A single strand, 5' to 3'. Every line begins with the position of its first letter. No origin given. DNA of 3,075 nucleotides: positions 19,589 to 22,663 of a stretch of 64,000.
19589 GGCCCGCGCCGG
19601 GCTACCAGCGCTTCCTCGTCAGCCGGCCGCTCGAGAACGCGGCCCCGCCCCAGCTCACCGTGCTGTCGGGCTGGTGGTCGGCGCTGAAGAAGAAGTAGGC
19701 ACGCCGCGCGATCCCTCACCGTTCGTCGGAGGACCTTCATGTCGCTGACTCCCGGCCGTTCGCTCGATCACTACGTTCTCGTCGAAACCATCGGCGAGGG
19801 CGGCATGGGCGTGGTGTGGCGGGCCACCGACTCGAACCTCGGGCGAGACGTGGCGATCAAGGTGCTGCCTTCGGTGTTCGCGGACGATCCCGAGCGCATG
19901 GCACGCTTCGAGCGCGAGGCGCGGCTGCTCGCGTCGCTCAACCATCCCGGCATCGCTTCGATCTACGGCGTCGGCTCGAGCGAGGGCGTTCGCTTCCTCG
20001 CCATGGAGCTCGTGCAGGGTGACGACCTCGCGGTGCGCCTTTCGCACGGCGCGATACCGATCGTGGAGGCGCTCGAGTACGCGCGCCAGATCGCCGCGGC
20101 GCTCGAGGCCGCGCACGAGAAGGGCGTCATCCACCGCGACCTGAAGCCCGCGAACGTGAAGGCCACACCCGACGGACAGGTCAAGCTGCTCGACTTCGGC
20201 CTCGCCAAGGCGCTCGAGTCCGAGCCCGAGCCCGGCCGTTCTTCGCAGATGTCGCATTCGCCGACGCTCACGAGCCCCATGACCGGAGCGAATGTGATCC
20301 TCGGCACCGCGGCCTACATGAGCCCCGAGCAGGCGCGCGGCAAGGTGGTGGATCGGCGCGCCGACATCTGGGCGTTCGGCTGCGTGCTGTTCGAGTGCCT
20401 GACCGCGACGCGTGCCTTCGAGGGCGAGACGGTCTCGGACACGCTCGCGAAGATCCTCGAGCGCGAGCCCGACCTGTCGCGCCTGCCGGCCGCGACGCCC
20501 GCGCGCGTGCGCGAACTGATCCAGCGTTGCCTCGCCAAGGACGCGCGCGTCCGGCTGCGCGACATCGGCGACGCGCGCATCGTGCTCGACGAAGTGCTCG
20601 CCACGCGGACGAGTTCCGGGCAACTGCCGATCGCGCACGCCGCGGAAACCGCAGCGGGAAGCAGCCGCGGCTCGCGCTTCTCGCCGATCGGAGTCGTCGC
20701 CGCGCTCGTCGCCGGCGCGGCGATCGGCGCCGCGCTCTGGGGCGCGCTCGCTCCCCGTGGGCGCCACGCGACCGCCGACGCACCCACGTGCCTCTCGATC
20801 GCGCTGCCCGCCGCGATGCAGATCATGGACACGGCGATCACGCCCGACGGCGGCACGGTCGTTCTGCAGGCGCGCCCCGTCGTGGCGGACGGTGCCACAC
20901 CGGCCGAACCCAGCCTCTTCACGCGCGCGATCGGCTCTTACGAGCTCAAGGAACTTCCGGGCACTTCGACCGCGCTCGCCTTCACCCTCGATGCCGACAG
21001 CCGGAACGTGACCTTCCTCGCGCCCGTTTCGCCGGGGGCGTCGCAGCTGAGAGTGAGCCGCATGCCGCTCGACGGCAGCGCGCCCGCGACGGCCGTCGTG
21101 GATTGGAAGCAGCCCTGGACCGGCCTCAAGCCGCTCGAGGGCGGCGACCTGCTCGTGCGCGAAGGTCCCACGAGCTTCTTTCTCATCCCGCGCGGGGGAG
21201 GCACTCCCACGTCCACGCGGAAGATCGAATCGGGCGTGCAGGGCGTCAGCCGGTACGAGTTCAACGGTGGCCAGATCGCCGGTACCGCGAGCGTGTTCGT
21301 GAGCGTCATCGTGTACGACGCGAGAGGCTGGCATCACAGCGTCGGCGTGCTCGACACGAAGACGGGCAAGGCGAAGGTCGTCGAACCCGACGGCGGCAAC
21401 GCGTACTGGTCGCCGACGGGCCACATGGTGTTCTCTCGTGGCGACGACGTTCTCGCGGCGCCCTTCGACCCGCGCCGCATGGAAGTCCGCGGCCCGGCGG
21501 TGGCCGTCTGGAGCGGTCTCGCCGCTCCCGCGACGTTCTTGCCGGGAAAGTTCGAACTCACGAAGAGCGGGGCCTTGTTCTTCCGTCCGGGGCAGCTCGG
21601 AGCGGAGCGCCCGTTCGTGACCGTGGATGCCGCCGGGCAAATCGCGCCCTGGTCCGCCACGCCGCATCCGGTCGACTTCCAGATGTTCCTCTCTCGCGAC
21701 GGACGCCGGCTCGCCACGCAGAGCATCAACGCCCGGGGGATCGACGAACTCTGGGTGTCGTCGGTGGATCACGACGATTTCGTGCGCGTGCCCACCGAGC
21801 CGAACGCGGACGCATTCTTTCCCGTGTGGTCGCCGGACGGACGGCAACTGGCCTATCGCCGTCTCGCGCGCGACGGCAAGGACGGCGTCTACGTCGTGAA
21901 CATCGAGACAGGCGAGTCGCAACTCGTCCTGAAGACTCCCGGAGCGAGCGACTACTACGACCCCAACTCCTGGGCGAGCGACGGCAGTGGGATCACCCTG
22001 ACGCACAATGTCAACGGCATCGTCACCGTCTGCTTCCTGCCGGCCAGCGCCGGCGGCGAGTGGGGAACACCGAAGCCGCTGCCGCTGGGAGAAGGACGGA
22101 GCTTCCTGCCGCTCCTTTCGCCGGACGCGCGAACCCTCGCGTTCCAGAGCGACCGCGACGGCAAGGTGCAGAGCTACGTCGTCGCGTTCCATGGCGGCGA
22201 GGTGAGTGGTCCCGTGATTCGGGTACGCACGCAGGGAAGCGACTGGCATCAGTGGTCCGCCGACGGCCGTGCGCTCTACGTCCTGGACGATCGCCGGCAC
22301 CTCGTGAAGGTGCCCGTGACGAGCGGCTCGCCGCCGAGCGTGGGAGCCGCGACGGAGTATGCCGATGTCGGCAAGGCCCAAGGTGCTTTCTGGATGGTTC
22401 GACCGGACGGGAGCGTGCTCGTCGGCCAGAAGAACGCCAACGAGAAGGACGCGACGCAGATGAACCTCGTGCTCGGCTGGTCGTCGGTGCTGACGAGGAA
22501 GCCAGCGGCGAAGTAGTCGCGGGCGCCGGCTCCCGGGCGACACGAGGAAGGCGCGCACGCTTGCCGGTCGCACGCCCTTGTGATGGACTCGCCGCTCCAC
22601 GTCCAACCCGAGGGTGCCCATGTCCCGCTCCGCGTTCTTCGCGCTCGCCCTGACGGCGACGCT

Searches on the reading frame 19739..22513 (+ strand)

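Call 11: search_protein_families(library=pfam, proteins=[window:19739-22513:+], max_evalue=0.001)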
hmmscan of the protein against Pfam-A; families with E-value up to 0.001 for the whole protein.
window:19739-22513:+ (925 aa): 5 families
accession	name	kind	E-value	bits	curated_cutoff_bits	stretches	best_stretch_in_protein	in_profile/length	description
PF00069.31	Pkinase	-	8.4e-48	163.5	31.7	1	12-273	1-252/263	Protein kinase domain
PF07714.23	PK_Tyr_Ser-Thr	-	1.7e-32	113.2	23.1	1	14-272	3-248/258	Protein tyrosine and serine/threonine kinase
PF07676.18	PD40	-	2.2e-12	47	20.9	1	781-811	4-35/38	WD40-like Beta Propeller Repeat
PF03109.22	ABC1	-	5.5e-05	22.9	22.9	1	85-161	143-219/244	ABC1 atypical kinase-like domain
PF01636.29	APH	-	0.00013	22.3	23.2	0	113-156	152-197/239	Phosphotransferase enzyme family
